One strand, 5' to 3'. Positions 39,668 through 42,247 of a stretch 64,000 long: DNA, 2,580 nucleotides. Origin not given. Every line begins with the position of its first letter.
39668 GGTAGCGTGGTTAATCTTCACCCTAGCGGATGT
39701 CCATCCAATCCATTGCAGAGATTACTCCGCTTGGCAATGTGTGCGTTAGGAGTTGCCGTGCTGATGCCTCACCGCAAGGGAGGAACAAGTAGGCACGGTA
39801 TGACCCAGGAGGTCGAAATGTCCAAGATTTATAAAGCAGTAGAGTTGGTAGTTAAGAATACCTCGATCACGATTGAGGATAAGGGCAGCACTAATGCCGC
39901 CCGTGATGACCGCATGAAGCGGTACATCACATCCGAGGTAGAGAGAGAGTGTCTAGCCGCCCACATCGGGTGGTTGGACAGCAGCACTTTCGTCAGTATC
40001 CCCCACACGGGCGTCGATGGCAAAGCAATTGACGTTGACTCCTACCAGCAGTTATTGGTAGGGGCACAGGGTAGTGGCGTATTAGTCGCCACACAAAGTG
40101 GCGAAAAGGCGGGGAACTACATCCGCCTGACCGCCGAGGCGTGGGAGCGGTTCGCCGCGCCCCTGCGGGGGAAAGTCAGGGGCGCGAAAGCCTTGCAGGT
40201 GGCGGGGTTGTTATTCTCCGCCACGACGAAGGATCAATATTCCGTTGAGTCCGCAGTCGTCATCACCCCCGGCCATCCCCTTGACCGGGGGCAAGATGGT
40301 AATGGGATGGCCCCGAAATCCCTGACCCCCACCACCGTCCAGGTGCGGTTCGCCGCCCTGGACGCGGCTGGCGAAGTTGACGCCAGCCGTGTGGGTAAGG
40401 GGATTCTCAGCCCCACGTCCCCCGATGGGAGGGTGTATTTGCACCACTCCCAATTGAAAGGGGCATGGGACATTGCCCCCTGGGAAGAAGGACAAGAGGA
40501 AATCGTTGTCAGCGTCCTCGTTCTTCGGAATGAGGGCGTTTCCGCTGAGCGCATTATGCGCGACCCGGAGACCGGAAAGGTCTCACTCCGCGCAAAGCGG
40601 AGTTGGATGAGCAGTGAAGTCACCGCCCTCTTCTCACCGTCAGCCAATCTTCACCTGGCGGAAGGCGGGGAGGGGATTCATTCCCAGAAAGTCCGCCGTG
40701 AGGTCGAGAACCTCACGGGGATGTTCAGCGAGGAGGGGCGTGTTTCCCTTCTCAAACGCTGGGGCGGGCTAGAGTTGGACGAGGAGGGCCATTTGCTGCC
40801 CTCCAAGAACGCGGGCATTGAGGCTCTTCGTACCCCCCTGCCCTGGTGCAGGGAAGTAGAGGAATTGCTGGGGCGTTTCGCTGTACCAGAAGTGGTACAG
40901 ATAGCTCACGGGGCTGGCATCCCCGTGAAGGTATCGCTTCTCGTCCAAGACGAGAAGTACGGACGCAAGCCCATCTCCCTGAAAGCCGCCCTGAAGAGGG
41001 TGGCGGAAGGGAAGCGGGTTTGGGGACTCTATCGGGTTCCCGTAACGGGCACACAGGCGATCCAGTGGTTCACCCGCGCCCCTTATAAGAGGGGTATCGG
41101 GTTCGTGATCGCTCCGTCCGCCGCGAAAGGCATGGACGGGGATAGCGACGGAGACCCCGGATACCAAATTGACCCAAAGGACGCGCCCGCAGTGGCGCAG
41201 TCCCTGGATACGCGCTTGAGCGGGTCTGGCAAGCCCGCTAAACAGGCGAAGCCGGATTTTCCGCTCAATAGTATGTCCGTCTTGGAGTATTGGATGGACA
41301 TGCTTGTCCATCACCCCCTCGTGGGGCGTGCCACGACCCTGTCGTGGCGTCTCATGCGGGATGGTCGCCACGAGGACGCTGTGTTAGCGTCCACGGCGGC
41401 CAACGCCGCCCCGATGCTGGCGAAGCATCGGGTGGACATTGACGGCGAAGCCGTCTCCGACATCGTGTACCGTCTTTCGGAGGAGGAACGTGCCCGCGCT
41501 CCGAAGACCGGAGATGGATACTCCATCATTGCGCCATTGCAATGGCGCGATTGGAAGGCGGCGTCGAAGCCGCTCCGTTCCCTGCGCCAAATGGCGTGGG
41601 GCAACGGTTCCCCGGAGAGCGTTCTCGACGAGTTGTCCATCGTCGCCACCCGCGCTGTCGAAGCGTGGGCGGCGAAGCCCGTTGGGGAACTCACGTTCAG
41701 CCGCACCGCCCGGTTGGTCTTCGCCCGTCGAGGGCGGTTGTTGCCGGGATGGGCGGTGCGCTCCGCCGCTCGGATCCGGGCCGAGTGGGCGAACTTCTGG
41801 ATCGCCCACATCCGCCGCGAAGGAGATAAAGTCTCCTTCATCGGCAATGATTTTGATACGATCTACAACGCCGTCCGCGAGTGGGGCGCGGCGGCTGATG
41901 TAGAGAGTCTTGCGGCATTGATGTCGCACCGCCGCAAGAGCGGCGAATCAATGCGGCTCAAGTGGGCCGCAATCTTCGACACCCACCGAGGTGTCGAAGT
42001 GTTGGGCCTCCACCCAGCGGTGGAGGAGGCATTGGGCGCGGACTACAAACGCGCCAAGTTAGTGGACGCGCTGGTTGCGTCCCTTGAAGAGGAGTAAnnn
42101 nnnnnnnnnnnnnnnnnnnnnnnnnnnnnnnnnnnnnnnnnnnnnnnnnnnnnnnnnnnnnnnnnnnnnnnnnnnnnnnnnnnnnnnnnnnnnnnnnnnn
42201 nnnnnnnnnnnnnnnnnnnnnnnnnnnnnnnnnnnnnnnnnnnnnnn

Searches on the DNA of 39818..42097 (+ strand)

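Call 38: search_rna_families(sources=[L001, L002, L003, L004, L005, L008, L009], threshold=gathering)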
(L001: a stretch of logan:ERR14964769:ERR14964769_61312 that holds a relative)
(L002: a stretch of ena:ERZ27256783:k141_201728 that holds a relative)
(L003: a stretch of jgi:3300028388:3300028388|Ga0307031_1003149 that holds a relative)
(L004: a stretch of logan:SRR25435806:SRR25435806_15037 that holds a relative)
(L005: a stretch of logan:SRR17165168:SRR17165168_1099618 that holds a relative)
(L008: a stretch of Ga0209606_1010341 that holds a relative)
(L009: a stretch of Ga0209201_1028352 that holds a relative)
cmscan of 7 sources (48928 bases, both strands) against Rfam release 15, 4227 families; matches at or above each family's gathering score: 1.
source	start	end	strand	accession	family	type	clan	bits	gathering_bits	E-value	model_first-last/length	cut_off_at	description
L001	9557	9629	+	RF02679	Pistol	Gene; ribozyme;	-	53.9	34.5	3.8e-07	1-68/68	no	Pistol ribozyme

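Call 45: search_rna_families(source=L001, start=9200, end=10010, threshold=evalue, max_evalue=5, show_alignments=3)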
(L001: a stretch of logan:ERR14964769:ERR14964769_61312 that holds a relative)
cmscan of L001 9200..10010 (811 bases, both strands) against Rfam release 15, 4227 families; matches with E-value up to 5: 3.
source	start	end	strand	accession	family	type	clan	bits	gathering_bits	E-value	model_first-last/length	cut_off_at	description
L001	9557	9629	+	RF02679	Pistol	Gene; ribozyme;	-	53.9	34.5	6.4e-09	1-68/68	no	Pistol ribozyme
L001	9242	9270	+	RF01939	mir-761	Gene; miRNA;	-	15.8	82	3.7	1-65/65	no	mir-761 microRNA precursor family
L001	9760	9780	-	RF00080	Manganese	Cis-reg; riboswitch;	-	9.1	45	4.4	1-177/177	no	Manganese Mn2+ riboswitch aptamer (yybP-ykoY)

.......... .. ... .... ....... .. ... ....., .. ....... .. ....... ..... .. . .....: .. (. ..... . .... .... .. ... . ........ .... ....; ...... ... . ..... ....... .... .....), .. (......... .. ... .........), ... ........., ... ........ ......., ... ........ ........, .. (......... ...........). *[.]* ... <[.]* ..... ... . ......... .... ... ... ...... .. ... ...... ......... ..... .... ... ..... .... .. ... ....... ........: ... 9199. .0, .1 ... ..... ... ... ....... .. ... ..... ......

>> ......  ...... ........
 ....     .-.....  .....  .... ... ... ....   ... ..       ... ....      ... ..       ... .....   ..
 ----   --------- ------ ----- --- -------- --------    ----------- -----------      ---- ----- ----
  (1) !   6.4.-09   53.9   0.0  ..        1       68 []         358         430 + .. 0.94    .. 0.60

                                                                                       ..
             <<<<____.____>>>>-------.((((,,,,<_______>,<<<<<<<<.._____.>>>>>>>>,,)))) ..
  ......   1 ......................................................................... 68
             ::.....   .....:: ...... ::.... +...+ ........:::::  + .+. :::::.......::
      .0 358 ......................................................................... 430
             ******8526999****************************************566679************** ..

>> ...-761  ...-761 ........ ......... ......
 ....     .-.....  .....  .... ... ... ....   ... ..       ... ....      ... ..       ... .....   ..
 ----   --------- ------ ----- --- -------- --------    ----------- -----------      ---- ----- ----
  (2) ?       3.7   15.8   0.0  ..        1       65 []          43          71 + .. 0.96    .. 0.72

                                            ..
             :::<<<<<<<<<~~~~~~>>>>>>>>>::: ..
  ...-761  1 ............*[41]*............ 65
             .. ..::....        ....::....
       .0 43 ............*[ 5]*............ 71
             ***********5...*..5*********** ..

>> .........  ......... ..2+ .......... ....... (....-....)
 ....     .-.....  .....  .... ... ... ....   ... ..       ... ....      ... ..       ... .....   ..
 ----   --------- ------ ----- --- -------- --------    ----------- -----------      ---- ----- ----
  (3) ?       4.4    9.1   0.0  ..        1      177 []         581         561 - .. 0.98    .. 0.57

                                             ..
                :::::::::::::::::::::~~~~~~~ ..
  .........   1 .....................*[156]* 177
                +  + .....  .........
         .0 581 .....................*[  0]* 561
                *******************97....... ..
